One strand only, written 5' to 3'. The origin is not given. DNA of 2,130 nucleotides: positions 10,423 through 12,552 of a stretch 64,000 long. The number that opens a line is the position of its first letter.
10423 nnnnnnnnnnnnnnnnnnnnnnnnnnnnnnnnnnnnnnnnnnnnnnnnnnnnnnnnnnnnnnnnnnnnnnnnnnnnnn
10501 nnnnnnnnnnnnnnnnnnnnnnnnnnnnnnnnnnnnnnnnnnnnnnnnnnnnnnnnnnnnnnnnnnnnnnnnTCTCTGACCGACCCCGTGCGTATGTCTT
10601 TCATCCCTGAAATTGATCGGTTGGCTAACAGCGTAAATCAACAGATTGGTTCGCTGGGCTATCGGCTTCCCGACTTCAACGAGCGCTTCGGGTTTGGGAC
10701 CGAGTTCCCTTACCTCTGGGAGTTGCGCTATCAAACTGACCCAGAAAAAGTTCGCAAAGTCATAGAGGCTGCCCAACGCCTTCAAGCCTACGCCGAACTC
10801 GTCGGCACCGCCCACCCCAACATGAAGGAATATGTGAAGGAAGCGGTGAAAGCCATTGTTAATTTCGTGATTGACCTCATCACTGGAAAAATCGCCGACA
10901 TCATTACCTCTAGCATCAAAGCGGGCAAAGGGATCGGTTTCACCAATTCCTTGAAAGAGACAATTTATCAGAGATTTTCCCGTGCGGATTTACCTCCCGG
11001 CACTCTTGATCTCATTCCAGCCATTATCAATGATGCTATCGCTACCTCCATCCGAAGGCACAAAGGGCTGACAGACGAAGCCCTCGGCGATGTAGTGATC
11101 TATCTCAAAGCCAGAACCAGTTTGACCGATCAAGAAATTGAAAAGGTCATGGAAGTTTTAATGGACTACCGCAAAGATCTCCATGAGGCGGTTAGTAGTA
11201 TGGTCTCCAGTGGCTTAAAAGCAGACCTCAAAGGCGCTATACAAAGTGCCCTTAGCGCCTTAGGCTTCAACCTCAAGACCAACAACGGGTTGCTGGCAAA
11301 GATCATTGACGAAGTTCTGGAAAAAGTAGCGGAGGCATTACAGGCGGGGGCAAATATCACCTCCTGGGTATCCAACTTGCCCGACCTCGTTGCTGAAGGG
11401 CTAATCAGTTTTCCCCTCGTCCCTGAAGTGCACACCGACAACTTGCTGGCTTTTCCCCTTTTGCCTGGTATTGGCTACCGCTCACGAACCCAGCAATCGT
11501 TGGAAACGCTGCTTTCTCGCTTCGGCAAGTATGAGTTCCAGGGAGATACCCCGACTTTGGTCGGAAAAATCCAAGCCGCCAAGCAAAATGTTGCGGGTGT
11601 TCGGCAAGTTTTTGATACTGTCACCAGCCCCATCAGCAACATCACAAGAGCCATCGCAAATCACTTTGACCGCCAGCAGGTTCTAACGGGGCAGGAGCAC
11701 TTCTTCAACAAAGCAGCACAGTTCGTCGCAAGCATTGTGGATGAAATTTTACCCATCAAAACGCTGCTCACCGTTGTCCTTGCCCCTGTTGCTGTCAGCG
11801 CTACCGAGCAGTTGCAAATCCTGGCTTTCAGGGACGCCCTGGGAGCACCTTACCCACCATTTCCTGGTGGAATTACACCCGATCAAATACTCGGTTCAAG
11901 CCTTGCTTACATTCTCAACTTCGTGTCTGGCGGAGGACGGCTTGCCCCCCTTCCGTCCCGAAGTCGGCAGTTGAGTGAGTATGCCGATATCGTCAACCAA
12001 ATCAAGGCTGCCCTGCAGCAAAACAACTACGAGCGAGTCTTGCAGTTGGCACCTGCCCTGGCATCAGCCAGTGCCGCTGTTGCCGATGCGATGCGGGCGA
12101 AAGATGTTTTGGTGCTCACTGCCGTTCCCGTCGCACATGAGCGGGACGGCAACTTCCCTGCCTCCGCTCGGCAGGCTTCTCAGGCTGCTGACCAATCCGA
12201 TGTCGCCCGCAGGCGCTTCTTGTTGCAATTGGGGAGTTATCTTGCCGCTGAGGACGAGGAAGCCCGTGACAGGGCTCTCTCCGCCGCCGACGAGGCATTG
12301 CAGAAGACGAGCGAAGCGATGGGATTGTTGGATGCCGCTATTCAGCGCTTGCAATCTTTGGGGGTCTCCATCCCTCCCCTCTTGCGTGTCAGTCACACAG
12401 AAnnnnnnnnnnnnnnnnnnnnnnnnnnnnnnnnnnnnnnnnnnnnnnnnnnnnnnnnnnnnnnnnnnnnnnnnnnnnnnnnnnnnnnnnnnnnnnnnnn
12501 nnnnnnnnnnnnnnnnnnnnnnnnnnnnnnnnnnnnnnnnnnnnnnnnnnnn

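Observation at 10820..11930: Low-GC, alpha-helical cassette embedded in the otherwise all-beta giant protein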

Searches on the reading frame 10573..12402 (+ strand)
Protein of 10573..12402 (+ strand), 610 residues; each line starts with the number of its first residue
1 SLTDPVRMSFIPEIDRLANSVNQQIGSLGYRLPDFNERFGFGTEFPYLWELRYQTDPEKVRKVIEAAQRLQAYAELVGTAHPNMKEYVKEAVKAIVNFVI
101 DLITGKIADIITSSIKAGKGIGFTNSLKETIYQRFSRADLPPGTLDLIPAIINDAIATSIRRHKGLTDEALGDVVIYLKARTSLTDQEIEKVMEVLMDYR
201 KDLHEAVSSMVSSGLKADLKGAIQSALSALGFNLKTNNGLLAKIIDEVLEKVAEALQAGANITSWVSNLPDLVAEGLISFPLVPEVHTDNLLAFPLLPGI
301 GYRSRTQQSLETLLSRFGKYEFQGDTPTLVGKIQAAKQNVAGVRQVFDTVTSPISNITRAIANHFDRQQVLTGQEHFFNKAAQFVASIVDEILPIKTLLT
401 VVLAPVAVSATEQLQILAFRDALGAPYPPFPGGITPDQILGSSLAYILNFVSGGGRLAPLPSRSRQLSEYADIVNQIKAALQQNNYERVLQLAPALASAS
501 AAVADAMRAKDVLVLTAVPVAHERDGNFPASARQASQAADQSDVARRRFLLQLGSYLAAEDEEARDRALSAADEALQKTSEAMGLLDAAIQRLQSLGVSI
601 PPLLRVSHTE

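Call 8: find_homologous_proteins(query=window:10573-12402:+)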
Query window:10573-12402:+: the 8000 candidates sharing most words with the query were scored; none scored E <= 0.001.

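Call 9: search_solved_structures(query=window:10573-12402:+, max_evalue=10)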
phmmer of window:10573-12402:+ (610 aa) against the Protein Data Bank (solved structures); distinct sequences matched with E-value up to 10: 1.
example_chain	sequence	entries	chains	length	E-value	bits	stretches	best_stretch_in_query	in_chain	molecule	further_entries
3mb2_A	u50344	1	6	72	0.55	11.8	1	481-538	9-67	4-oxalocrotonate tautomerase family enzyme - alpha subunit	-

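Call 11: find_related_loci(query=window:10573-12402:+, collection=genome_contigs, flank=10000)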
Query window:10573-12402:+ (610 aa) in genome_contigs; peptide patterns used: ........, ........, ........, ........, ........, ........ (x = any residue, [..] = any of these).
80 stretches matched a pattern, but none encodes a relative of the query by tblastn (E <= 1e-3).

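Call 21: search_protein_representatives(protein=window:10573-12402:+)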
Query: 610 residues. Proteins with E-value up to 0.001 (for the whole library): 8; up to 1e-10: 5; up to 1e-30: 3. The best 8 are listed.
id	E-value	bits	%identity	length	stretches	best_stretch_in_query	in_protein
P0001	8.8e-143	493.1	44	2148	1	1-606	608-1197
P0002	1.0e-124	433.5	45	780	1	2-604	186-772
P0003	1.2e-40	156.0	43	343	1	294-581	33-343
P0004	2.4e-29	118.7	33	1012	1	2-287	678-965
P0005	6.1e-17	77.7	30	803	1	2-212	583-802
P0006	1.7e-09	53.1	22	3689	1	46-607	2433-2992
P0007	1.9e-04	36.5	32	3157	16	210-253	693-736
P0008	3.2e-04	35.7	24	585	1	57-429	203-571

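Call 29: find_homologous_proteins(query=A1, max_evalue=0.001)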
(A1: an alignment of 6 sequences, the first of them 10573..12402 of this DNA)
Query A1 (6 sequences): the 8000 candidates sharing most words with the query were scored; none scored E <= 0.001.

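Call 33: list_cluster_members(proteins=[P0001, P0002, P0004, P0005, P0006, P0008, P0003])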
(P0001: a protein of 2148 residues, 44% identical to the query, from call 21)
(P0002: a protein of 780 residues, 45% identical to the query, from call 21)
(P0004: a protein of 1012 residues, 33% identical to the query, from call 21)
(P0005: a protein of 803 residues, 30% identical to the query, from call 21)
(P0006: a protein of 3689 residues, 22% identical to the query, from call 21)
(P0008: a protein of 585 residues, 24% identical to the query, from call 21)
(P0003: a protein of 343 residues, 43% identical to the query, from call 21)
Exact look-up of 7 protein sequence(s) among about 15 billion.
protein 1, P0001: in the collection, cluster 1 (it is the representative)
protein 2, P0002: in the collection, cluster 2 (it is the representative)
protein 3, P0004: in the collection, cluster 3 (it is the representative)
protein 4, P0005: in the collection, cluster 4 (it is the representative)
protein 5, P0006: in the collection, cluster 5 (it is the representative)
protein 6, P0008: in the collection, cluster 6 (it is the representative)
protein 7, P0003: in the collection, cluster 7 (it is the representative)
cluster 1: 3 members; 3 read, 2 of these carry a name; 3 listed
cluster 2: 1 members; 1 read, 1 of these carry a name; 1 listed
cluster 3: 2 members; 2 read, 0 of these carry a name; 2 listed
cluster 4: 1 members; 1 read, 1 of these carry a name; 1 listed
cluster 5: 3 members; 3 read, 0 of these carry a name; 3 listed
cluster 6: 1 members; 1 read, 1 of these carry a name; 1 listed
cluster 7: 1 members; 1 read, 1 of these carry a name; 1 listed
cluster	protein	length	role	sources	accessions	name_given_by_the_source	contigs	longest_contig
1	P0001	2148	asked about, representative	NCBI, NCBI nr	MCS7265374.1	MAG: gliding motility-associated C-terminal domain-containing protein [Armatimonadetes ... | gliding motility-associated C-terminal domain-containing protein [Armatimonadota ...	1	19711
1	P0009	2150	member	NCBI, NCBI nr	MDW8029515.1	MAG: FlgD immunoglobulin-like domain containing protein [Armatimonadota bacterium] | FlgD immunoglobulin-like domain containing protein [Armatimonadota bacterium]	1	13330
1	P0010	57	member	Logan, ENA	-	-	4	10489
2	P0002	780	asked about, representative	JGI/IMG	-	hypothetical protein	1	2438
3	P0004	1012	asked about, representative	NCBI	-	-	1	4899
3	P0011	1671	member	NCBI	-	-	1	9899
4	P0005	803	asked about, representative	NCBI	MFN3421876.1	MAG: hypothetical protein ACK40X_09165, partial [Armatimonadota bacterium]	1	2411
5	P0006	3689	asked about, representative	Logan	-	-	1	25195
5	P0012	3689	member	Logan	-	-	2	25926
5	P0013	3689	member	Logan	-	-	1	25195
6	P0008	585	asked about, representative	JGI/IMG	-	hypothetical protein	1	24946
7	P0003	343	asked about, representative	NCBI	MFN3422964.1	MAG: hypothetical protein ACK40X_14720, partial [Armatimonadota bacterium]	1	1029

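Call 40: predict_structure(alignment_id=A2)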
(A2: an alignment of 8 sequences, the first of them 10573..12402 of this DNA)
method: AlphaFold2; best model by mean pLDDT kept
length: 610 residues; sequences in the alignment: 8
mean_pLDDT: 63.1   pTM: 0.44
mean pLDDT of the five models: 63.1, 61.4, 59.9, 59.8, 59.5
residues with pLDDT >= 90: 16; 70-90: 236; 50-70: 202; < 50: 156
segments of 3 or more residues with pLDDT < 50: 1-7, 45-52, 105-124, 226-237, 259-264, 281-300, 354-393, 429-461, 603-610
pLDDT, mean of each block of 10 residues (from residue 1): 47 67 74 62 49 55 70 82 77 65 46 32 50 74 74 72 64 82 80 77 60 57 49 43 62 56 55 64 35 34 65 60 69 78 65 47 39 39 37 54 64 73 61 44 40 33 68 90 83 76 75 71 81 84 85 75 85 91 87 74 38
secondary structure, 60 per line:
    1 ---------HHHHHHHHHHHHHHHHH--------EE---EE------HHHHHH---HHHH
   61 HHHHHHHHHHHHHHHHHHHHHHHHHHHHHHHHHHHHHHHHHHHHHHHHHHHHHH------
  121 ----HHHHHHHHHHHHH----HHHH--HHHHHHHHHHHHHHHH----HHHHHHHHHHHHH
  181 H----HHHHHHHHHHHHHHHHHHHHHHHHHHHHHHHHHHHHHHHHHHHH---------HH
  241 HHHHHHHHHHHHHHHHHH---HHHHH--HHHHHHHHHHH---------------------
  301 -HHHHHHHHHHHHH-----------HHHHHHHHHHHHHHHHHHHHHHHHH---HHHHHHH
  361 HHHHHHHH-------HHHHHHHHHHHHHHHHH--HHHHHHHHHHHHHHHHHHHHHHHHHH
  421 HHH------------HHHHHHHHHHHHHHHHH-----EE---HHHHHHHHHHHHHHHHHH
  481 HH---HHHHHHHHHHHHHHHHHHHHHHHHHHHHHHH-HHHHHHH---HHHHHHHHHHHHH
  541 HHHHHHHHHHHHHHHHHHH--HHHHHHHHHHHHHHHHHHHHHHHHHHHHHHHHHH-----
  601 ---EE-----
elements in order: H10-26 H48-53 H57-114 H125-137 H142-145 H148-163 H168-181 H186-229 H239-258 H262-266 H269-279 H302-314 H326-350 H354-368 H376-392 H395-423 H436-452 H463-482 H486-516 H518-524 H528-559 H562-595

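Call 42: fold_search(model_id=the predicted structure, library=pdb)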
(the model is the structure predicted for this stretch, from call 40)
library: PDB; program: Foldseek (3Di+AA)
matches with E <= 10: 227; with E <= 0.001: 0
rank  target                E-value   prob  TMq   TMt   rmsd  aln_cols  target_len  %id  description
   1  6bfi_B                1.0e-01  0.63  0.20  0.16  35.7       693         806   13  Vinculin homolog in a sponge (phylum Porifera) reveals vertebrate-like cell adhesions involved in early multicellular  (released 2018-06-13)
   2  6o3e_B                2.0e-01  0.41  0.17  0.18  32.0       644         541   11  mouse aE-catenin 82-883 (released 2019-11-13)
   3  9tav_B                2.1e-01  1.00  0.16  0.63   4.6       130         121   19  De novo photoenzyme photoABLE2 in complex with substrate (released 2026-03-25)
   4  6xz3                  2.2e-01  1.00  0.13  0.54   6.0       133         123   16  Crystal structure of TLNRD1 4-helix bundle (released 2020-05-27)
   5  8tn1_A                2.5e-01  1.00  0.17  0.54   5.8       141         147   17  De novo designed protein binds poly ADP ribose polymerase inhibitors (PARPi) - apo (released 2024-04-24)
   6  8dt0_A                3.9e-01  0.99  0.13  0.49  13.0       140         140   17  Scaffolding protein functional sites using deep learning (released 2022-08-10)
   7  7w8i                  4.3e-01  1.00  0.16  0.66   5.9       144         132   14  Crystal structure of Zn bound human Focal Adhesion Targeting (FAT) domain of the Focal Adhesion Kinase (released 2022-12-21)
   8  6o3e_A                4.6e-01  0.33  0.19  0.21  31.2       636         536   11  mouse aE-catenin 82-883 (released 2019-11-13)
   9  6pw8_A                4.8e-01  1.00  0.16  0.67   5.0       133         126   11  Hydrocarbon-Stapled Paxillin Peptide Bound to the Focal Adhesion Targeting (FAT) Domain of the Focal Adhesion Kinase ( (released 2020-07-22)
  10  4r32_A                4.8e-01  1.00  0.16  0.61   5.6       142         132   14  Crystal Structure Analysis of Pyk2 and Paxillin LD motifs (released 2014-09-17)
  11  7w9u_C                5.0e-01  1.00  0.16  0.67   5.3       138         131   12  Crystal Structure of Zn bound human Focal Adhesion Targeting (FAT) domain of the Focal Adhesion Kinase (released 2022-12-21)
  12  8dt0_B                5.4e-01  0.97  0.13  0.48  11.6       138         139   17  Scaffolding protein functional sites using deep learning (released 2022-08-10)
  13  9n0k_A                5.4e-01  0.92  0.14  0.44   6.0       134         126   10  Crystal structure of KABLE triple mutant (Ile12Phe, Lys14Pro, Leu20Trp) (released 2025-08-20)
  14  6fuy                  5.6e-01  0.20  0.18  0.12  36.6       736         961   13  Crystal structure of human full-length vinculin-T12-A974K (residues 1-1066) (released 2018-03-14)
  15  4igg_B                5.9e-01  0.18  0.18  0.14  32.9       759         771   13  Full-length human alpha-catenin crystal structure (released 2012-12-26)
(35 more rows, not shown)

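Call 43: search_protein_families(library=ncbifam, proteins=[window:10573-12402:+], max_evalue=0.1)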
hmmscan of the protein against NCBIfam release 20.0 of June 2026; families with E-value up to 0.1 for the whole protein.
window:10573-12402:+ (610 aa): 1 family
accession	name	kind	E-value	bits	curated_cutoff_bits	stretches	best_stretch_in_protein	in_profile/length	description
TIGR04358.1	XXXCH_domain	subfamily_domain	0.019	15.5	40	0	468-504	52-88/90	GAK system XXXCH domain-containing protein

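Call 44: search_solved_structures(query=A2, max_evalue=10)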
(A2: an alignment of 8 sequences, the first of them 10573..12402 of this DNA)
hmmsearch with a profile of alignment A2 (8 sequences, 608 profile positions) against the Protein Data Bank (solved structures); distinct sequences matched with E-value up to 10: 15.
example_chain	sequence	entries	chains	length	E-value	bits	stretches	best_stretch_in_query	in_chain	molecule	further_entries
5tgw_A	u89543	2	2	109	0.091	14.3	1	310-353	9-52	PS1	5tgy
2hfs_A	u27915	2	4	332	0.23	13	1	462-515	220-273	Mevalonate kinase, putative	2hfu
8ek4_A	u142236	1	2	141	0.24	12.9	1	171-267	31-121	Ice-binding protein TIP-99a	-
1le2_A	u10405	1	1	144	0.44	12.1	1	183-233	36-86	APOLIPOPROTEIN E2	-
1lpe_A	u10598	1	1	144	0.45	12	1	183-233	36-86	APOLIPOPROTEIN E3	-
1bz4_A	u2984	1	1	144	0.47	12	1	183-233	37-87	PROTEIN (APOLIPOPROTEIN E)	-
6q6p_A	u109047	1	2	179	0.62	11.6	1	193-260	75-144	Cytoglobin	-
4jk0_D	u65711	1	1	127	0.83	11.2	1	25-66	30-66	RNA silencing suppressor p19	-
4j39_A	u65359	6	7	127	0.85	11.1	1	25-66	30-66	RNA silencing suppressor p19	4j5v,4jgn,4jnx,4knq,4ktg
4kq0_A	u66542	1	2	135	0.94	11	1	25-66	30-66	RNA silencing suppressor p19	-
1r9f_A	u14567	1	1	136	0.95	11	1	25-66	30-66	Core protein P19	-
3hdv_A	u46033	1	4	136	1.5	10.3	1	85-123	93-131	Response regulator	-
1rpu_A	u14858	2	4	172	2.1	9.9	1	26-66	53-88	19 kDa protein | RNA silencing suppressor p19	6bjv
6bjg_A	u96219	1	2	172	2.1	9.8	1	26-66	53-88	RNA silencing suppressor p19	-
6bjh_A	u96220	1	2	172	2.1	9.8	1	26-66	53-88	RNA silencing suppressor p19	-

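Call 45: search_protein_families(library=pfam, alignment_id=A2, max_evalue=1)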
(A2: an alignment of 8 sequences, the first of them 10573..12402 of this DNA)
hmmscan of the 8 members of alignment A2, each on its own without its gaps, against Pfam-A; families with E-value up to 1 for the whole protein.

A. member 1, window:10573-12402:+ (610 aa): 5 families
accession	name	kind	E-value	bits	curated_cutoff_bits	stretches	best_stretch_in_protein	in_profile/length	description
PF20649.3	COG5_C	-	0.0064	16.9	24.7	1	189-262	7-79/186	Conserved oligomeric Golgi complex subunit 5, C-terminal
PF04286.17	DUF445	-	0.024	15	33.8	0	197-267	246-320/368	Protein of unknown function (DUF445)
PF06476.17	DUF1090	-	0.094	13.2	24.4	1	470-507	22-59/110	Protein of unknown function (DUF1090)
PF08823.16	PG_binding_2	-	0.16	12.7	21.1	0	215-235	13-33/74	Putative peptidoglycan binding domain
PF23534.1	Microp_apicomplexa_20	-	0.86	10.1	27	0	187-229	34-75/79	Apicomplexa microprotein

B. families by the number of members that match (of 8 scanned): 22 families
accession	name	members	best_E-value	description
PF20649.3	COG5_C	2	0.0064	Conserved oligomeric Golgi complex subunit 5, C-terminal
PF06476.17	DUF1090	2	0.094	Protein of unknown function (DUF1090)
PF06207.16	DUF1002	1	0.0039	Protein of unknown function (DUF1002)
PF12644.12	DUF3782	1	0.011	Protein of unknown function (DUF3782)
PF16591.11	HBM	1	0.014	Helical bimodular sensor domain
PF08653.15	DASH_Dam1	1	0.015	DASH complex subunit Dam1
PF04286.17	DUF445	1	0.024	Protein of unknown function (DUF445)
PF04380.18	BMFP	1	0.042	Membrane fusogenic activity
PF20652.3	Sec8_C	1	0.071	Exocyst complex component Sec8 C-terminal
PF23379.1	DUF7096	1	0.072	Domain of unknown function (DUF7096)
PF14301.12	DUF4376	1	0.1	Domain of unknown function (DUF4376)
PF24164.1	TMP_N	1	0.11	Tape measure protein N-terminal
PF14047.11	DCR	1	0.11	Dppa2/4 conserved region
PF21264.3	DYNC2H1_AAA_dom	1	0.14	Cytoplasmic dynein 2 heavy chain 1, AAA+ ATPase domain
PF08823.16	PG_binding_2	1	0.16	Putative peptidoglycan binding domain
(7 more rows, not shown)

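Call 46: search_protein_families(library=pfam, proteins=[P0006, P0008, P0011, P0007], max_evalue=0.0001)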
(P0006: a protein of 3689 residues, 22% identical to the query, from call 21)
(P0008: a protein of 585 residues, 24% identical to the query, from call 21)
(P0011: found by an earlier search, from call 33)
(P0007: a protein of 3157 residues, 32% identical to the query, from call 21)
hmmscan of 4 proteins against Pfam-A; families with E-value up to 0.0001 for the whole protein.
P0006 (3689 aa): 8 families
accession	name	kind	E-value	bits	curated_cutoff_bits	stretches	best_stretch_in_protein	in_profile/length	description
PF07705.17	CARDB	-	4.5e-107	351.4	22.7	8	1156-1243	13-100/101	CARDB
PF13860.13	FlgD_ig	-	2.4e-18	66.3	27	1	3210-3273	10-73/79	FlgD Ig-like domain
PF18911.6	PKD_4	-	6.1e-12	45.9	27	1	267-345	8-85/85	PKD domain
PF22352.2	K319L-like_PKD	-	5.7e-08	33.1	27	1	270-345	4-84/84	K319L-like, PKD domain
PF00801.26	PKD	-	1.5e-06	28.5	23.5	1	273-338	11-74/80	PKD domain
PF13585.12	CHU_C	-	1.6e-06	28.6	27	1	3198-3282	4-79/86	CHU_C Type IX secretion signal domain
PF19077.6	Big_13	-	8.6e-06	26.6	27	0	3132-3184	47-101/102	Bacterial Ig-like domain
PF16656.11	Pur_ac_phosph_N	-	5.7e-05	24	30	0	1376-1447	12-91/93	Purple acid Phosphatase, N-terminal domain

P0008 (585 aa): 0 families

P0011 (1671 aa): 5 families
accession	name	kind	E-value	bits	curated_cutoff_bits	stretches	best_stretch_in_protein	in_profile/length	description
PF13860.13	FlgD_ig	-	1.2e-25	89.7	27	2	1489-1557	9-77/79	FlgD Ig-like domain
PF10029.15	DUF2271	-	8.8e-08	32.4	27.3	0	1526-1574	73-121/136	Predicted periplasmic protein (DUF2271)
PF07705.17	CARDB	-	7.4e-07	29.8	22.7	1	1272-1334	13-72/101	CARDB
PF19077.6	Big_13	-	3.9e-06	27.7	27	0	1378-1464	20-101/102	Bacterial Ig-like domain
PF13585.12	CHU_C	-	2.7e-05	24.6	27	0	1478-1555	4-72/86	CHU_C Type IX secretion signal domain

P0007 (3157 aa): 2 families
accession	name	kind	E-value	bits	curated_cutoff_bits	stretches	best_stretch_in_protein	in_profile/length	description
PF10561.15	C2orf69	-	8.7e-15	55.2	25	1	225-300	227-299/301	C2orf69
PF12592.13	ATPase_RavA_C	-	1.2e-08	35.3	27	0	346-365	33-52/55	ATPase, RavA, C-terminal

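Call 47: find_encoding_contigs(protein=P0006, flank=6000, max_places=3)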
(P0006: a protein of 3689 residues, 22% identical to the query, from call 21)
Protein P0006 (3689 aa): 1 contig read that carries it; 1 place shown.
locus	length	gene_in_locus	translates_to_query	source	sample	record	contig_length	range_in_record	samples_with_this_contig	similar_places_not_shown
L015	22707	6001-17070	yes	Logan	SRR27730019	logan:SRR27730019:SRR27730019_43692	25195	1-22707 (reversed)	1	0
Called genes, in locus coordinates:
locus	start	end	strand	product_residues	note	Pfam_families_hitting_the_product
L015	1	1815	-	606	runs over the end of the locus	PF14323:GxGYxYP_C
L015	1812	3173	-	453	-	PF00309:Sigma54_AID, PF04963:Sigma54_CBD, PF04552:Sigma54_DBD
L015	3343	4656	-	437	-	PF03721:UDPG_MGDP_dh_N, PF00984:UDPG_MGDP_dh, PF03720:UDPG_MGDP_dh_C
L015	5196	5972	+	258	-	PF13860:FlgD_ig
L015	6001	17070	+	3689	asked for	PF19077:Big_13 (faint), PF00801:PKD (faint), PF18911:PKD_4, PF22352:K319L-like_PKD (weak), PF07705:CARDB, PF13585:CHU_C (weak), PF13860:FlgD_ig, PF07705:CARDB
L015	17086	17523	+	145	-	-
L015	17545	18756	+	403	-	PF01053:Cys_Met_Meta_PP, PF00266:Aminotran_5 (weak)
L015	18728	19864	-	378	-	PF00226:DnaJ, PF01556:DnaJ_C, PF00684:DnaJ_CXXCXGXG, PF27439:DnaJ_C_2 (weak)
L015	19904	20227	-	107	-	PF01192:RNA_pol_Rpb6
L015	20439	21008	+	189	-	PF13534:Fer4_17, PF12838:Fer4_7 (faint), PF13183:Fer4_8, PF13187:Fer4_9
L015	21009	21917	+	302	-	PF02754:CCG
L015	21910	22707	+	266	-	?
